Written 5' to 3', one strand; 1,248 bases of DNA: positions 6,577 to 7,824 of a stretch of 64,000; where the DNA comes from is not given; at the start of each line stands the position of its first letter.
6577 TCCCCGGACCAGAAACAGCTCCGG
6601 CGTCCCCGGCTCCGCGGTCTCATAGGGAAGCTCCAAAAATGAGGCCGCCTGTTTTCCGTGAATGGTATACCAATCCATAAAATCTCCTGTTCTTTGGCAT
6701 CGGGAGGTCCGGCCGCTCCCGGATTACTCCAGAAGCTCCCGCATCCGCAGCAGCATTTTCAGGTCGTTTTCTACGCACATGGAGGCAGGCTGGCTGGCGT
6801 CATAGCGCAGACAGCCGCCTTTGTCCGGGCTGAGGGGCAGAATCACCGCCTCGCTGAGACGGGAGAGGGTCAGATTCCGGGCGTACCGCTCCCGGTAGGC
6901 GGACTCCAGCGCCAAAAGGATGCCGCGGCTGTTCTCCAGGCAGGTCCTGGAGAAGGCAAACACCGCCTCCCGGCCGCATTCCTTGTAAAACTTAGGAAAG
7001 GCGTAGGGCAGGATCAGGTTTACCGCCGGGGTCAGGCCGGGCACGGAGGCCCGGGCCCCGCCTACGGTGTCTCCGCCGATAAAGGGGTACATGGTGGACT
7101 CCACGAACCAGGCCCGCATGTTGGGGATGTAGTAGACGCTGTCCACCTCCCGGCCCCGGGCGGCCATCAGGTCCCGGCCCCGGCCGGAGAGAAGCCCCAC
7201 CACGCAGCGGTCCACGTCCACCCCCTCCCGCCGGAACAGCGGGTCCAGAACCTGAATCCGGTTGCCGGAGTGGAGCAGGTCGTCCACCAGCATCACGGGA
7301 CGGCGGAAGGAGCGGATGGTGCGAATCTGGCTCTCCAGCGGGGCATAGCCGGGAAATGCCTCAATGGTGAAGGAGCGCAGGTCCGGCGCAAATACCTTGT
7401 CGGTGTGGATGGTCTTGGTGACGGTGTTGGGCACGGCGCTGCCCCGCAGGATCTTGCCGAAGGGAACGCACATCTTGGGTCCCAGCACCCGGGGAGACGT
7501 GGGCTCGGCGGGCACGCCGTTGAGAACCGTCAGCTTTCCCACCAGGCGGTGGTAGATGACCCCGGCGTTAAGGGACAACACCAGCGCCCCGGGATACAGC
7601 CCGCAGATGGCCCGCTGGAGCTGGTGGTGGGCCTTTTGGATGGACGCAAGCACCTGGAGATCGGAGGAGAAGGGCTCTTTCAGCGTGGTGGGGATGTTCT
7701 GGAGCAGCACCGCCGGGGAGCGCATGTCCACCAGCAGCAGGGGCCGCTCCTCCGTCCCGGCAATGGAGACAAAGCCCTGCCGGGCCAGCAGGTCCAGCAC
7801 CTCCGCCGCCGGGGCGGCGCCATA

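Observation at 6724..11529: Giant ~1,600-aa fusion: HD phosphohydrolase + HEAT-like solenoid + NadD/CoaD-type nucleotidyltransferase + GNAT-like segment + PRPP-type phosphoribosyltransferase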

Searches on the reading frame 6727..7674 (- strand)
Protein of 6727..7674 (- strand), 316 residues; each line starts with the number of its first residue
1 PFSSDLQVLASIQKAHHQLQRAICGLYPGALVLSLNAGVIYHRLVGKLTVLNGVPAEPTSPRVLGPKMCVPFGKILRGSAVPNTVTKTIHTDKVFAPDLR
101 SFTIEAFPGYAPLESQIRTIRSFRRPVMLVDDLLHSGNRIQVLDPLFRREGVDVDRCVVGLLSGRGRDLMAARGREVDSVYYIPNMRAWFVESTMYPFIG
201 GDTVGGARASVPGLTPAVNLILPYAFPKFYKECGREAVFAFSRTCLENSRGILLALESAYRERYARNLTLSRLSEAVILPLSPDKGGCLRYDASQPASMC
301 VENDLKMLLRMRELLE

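Call 61: search_solved_structures(query=A6, max_evalue=10, show_alignments=3)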
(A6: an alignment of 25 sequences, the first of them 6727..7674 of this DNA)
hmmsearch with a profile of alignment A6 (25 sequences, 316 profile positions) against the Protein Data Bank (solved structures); distinct sequences matched with E-value up to 10: 5.
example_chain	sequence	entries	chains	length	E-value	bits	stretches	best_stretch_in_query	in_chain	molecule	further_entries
5byo_A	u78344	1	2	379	0.061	15.5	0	200-261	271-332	dTor_12x31L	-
4rqa_A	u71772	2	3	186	0.24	13.6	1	124-158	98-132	Hypoxanthine phosphoribosyltransferase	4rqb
4yxz_A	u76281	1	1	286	0.37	13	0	200-261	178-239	dTor_9x31L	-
2hj1_A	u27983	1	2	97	1.4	11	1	108-149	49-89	Hypothetical protein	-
3n2l_A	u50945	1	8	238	2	10.5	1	126-174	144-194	Orotate phosphoribosyltransferase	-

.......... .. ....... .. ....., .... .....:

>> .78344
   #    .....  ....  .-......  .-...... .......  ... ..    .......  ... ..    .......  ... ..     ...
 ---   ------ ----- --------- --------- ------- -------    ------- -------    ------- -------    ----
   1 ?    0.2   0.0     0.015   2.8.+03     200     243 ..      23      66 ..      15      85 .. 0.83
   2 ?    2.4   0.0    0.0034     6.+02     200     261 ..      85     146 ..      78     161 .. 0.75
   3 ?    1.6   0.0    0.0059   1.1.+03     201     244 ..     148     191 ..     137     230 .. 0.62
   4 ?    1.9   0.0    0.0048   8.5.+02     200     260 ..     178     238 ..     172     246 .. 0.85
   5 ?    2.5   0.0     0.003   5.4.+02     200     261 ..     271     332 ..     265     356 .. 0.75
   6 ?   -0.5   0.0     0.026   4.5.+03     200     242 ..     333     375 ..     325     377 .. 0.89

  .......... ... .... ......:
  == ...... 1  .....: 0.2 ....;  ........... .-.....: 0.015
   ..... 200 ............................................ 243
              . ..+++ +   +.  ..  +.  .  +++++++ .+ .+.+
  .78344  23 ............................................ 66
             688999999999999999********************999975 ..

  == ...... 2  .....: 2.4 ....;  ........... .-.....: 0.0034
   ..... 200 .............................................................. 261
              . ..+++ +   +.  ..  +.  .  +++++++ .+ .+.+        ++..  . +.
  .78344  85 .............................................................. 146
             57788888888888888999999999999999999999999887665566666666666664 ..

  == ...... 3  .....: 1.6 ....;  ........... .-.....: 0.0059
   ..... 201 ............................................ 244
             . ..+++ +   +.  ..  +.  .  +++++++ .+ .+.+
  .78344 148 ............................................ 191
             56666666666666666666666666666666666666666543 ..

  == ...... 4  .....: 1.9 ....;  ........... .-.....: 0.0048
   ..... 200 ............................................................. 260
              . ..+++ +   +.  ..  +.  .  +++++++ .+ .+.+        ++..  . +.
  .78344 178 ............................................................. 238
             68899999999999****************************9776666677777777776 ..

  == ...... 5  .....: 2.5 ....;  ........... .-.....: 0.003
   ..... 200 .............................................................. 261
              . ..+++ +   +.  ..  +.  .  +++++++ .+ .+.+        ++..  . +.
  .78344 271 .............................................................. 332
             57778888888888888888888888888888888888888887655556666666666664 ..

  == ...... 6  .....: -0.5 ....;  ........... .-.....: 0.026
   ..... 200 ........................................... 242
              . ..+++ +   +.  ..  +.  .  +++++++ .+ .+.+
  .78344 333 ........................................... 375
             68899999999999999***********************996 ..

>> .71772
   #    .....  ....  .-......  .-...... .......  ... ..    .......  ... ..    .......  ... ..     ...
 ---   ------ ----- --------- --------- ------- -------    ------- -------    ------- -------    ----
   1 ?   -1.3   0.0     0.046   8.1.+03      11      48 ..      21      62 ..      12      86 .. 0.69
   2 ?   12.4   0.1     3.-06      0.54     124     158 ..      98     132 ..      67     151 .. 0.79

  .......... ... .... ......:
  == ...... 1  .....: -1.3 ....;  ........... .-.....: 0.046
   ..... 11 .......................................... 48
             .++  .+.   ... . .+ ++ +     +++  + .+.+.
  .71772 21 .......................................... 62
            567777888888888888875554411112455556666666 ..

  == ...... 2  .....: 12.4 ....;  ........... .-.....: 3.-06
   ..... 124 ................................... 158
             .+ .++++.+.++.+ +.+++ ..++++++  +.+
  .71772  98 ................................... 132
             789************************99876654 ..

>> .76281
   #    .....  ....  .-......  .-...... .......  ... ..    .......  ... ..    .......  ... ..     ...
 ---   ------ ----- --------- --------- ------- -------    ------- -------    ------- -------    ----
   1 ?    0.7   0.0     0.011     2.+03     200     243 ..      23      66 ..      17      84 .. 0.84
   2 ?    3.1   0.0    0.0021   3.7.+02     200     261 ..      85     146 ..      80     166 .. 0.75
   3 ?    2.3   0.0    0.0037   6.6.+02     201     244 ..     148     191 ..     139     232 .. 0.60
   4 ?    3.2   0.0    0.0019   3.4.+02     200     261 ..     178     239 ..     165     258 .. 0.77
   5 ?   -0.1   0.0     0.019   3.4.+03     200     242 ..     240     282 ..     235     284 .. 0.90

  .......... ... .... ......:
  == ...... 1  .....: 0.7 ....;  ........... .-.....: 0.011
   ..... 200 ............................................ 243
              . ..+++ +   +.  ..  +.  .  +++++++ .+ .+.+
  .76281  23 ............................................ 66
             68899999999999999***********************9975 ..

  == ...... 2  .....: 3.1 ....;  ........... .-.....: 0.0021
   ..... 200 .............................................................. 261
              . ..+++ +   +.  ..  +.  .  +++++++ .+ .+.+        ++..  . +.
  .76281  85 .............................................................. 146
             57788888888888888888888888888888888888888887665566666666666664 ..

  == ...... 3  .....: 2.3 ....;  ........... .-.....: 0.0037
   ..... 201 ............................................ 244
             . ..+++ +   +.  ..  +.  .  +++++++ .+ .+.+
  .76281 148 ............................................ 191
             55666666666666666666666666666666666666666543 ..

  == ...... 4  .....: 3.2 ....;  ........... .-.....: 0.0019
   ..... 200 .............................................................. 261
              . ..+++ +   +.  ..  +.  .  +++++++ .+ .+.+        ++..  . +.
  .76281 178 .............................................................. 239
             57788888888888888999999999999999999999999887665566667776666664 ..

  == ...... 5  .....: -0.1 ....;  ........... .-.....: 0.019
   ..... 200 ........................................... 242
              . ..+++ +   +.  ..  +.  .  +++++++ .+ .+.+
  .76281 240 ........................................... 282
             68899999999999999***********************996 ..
